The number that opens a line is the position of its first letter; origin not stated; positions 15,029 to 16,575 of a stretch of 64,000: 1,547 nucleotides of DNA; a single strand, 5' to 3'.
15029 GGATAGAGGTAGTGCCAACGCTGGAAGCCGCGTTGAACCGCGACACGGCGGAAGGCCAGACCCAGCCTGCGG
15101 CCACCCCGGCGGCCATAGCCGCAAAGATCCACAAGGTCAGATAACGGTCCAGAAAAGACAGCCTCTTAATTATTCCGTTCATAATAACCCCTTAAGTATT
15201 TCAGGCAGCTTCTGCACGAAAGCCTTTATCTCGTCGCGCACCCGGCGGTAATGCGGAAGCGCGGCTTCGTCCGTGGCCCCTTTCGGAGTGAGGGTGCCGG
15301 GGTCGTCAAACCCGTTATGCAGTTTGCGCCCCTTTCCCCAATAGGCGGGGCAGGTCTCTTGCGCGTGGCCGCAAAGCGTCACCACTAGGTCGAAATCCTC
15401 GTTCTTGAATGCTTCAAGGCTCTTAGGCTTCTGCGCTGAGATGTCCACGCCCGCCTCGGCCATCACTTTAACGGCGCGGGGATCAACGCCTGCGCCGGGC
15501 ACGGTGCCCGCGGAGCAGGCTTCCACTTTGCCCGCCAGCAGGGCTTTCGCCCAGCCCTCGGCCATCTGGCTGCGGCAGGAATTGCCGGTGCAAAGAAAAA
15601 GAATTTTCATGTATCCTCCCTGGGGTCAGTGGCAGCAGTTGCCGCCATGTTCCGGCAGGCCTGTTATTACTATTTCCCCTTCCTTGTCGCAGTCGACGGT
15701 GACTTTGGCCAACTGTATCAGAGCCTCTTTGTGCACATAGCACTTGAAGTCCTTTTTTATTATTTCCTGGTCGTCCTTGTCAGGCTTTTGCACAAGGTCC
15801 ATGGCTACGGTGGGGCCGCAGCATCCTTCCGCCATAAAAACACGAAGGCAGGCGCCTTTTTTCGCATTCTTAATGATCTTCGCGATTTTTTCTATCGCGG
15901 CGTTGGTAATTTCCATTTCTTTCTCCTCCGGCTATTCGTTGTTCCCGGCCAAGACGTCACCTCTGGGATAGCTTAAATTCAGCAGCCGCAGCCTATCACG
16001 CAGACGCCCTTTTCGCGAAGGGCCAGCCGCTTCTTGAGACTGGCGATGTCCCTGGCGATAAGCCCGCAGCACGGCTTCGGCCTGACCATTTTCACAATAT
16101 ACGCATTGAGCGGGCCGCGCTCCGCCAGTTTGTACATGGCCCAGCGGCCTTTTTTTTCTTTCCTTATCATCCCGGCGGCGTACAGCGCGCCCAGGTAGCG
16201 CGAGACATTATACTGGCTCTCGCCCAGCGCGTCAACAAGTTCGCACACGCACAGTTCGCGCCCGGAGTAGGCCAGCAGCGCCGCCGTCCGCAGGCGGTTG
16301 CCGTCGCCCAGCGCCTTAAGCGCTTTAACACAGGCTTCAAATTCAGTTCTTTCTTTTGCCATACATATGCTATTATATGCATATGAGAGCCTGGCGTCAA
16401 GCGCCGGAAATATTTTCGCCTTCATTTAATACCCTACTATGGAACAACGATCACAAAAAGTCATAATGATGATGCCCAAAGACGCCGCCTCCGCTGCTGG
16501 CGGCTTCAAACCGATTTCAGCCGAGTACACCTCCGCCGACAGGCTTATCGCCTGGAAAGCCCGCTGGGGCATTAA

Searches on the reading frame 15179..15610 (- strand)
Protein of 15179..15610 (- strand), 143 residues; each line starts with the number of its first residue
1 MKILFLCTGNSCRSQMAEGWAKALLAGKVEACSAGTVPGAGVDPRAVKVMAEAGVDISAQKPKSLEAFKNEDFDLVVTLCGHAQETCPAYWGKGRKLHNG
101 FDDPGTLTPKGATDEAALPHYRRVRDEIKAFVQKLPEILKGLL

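Call 4: search_protein_families(library=ncbifam, proteins=[window:15179-15610:-])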
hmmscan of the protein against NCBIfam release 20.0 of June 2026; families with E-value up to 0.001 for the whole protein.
window:15179-15610:- (143 aa): 5 families
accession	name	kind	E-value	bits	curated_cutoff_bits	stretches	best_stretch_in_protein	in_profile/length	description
TIGR02691.1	arsC_pI258_fam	equivalog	2.2e-38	131.4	174.3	1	3-135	1-129/129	arsenate reductase (thioredoxin)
NF010053.0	PRK13530.1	subfamily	8.5e-36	123.2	215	1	3-136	6-129/133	arsenate reductase (thioredoxin)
TIGR02689.1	ars_reduc_gluta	equivalog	1.2e-29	103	157.6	1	2-135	2-125/126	arsenate reductase, glutathione/glutaredoxin type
NF007520.0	PRK10126.1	equivalog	1.3e-07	32.2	243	1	2-80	4-83/147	low molecular weight protein-tyrosine-phosphatase Wzb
NF008486.0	PRK11391.1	equivalog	7.9e-06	26.4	247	1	3-79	9-86/148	phosphotyrosine-protein phosphatase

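Call 5: search_protein_families(library=pfam, proteins=[window:15179-15610:-])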
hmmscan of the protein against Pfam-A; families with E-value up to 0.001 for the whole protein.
window:15179-15610:- (143 aa): 1 family
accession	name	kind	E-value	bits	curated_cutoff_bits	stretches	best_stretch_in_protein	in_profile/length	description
PF01451.26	LMWPc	-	7.6e-24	85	23.2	1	3-135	1-143/144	Low molecular weight phosphotyrosine protein phosphatase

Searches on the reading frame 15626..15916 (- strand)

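Call 4: search_protein_families(library=ncbifam, proteins=[window:15626-15916:-])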
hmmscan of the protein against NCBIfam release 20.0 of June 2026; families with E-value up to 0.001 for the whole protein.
window:15626-15916:- (96 aa): 8 families
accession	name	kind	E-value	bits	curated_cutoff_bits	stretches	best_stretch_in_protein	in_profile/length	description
TIGR00049.1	TIGR00049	subfamily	7.6e-11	42.1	58.8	1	2-79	2-81/106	iron-sulfur cluster assembly accessory protein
NF038090.1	IscA_HesB_Se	subfamily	8.6e-11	42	85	1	1-81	2-86/101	IscA/HesB family protein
TIGR01997.1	sufA_proteo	equivalog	4.9e-10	39.5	136.2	1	1-79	3-82/107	Fe-S cluster assembly scaffold SufA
TIGR02011.1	IscA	equivalog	3.5e-07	30.4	150.6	1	3-80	3-81/105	iron-sulfur cluster assembly protein IscA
NF007050.0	PRK09504.1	equivalog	3.7e-06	27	161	1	2-80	19-98/122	Fe-S cluster assembly scaffold SufA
NF007049.0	PRK09502.1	equivalog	3.6e-05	23.9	181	1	3-80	5-83/107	iron-sulfur cluster assembly protein IscA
NF010147.0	PRK13623.1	equivalog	3.7e-05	23.9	117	1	2-78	11-89/115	iron-sulfur cluster insertion protein ErpA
TIGR03341.1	YhgI_GntY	equivalog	0.00028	20.7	269.35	1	2-79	2-82/190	Fe-S biogenesis protein NfuA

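Call 5: search_protein_families(library=pfam, proteins=[window:15626-15916:-])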
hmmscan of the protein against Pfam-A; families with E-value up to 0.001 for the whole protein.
window:15626-15916:- (96 aa): 1 family
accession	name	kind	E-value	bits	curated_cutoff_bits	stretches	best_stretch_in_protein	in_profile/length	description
PF01521.26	Fe-S_biosyn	-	2.5e-09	37.8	26.3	1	2-79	4-89/110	Iron-sulphur cluster biosynthesis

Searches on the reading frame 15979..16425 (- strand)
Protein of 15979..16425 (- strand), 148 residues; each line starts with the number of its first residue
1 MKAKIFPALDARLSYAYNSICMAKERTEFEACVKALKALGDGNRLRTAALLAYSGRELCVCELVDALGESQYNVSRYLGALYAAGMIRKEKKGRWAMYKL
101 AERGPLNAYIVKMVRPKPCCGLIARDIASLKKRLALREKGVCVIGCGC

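Call 4: search_protein_families(library=ncbifam, proteins=[window:15979-16425:-])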
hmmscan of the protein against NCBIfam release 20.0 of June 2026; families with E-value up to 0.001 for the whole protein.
window:15979-16425:- (148 aa): 7 families
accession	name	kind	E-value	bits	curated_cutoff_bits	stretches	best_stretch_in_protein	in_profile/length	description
NF033788.1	HTH_metalloreg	subfamily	1e-18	66.9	55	1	34-103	3-71/77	metalloregulator ArsR/SmtB family transcription factor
NF007528.0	PRK10141.1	subfamily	1.6e-13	50.5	97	1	32-106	6-79/117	metalloregulator ArsR/SmtB family transcription factor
NF041413.1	ArsR_Rv2640c_fam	equivalog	7.9e-09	35.9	155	1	35-120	35-118/118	Rv2640c family ArsR-like transcriptional regulator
NF045707.1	Dbac_1936_reg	equivalog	1.7e-07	31.2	115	1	30-104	5-77/99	ArsR/SmtB-type metalloregulator TsoR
NF047906.1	CdPbTransRegCmtR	equivalog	2.9e-05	23.9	150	1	27-103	6-80/104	Cd(II)/Pb(II)-sensing metalloregulatory transcriptional regulator CmtR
NF033789.1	repress_SdpR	subfamily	3.9e-05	23.5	100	1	36-101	2-65/79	autorepressor SdpR family transcription factor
NF040642.1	sulf_sens_BigR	equivalog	9.8e-05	22.4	155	1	33-103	11-79/95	sulfite-sensing transcriptional repressor BigR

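Call 5: search_protein_families(library=pfam, proteins=[window:15979-16425:-])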
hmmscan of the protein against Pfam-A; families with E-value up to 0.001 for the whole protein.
window:15979-16425:- (148 aa): 1 family
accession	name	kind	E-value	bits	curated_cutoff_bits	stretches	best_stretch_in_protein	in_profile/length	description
PF01022.26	HTH_5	-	4.3e-08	33.3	22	1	52-89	10-47/47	Bacterial regulatory protein, arsR family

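Call 47: find_encoding_contigs(protein=window:15979-16425:-, flank=1500, max_places=10)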
Protein window:15979-16425:- (148 aa): 7 contigs read that carry it; 4 places shown.
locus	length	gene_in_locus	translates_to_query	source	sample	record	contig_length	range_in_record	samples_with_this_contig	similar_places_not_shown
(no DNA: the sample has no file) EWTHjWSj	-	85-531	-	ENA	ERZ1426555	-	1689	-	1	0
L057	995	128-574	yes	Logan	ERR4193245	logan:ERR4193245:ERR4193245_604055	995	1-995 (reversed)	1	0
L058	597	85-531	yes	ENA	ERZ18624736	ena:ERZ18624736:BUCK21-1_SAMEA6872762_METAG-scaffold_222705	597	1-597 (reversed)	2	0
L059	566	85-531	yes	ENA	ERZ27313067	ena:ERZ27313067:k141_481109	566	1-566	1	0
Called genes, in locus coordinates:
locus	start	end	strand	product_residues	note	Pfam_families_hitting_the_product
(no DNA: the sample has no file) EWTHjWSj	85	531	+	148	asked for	PF01022:HTH_5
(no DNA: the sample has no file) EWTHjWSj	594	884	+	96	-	PF01521:Fe-S_biosyn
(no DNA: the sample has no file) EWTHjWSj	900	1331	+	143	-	PF01451:LMWPc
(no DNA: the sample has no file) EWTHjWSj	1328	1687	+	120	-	?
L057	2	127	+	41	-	?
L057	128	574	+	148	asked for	PF01022:HTH_5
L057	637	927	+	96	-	PF01521:Fe-S_biosyn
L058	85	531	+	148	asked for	PF01022:HTH_5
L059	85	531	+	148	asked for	PF01022:HTH_5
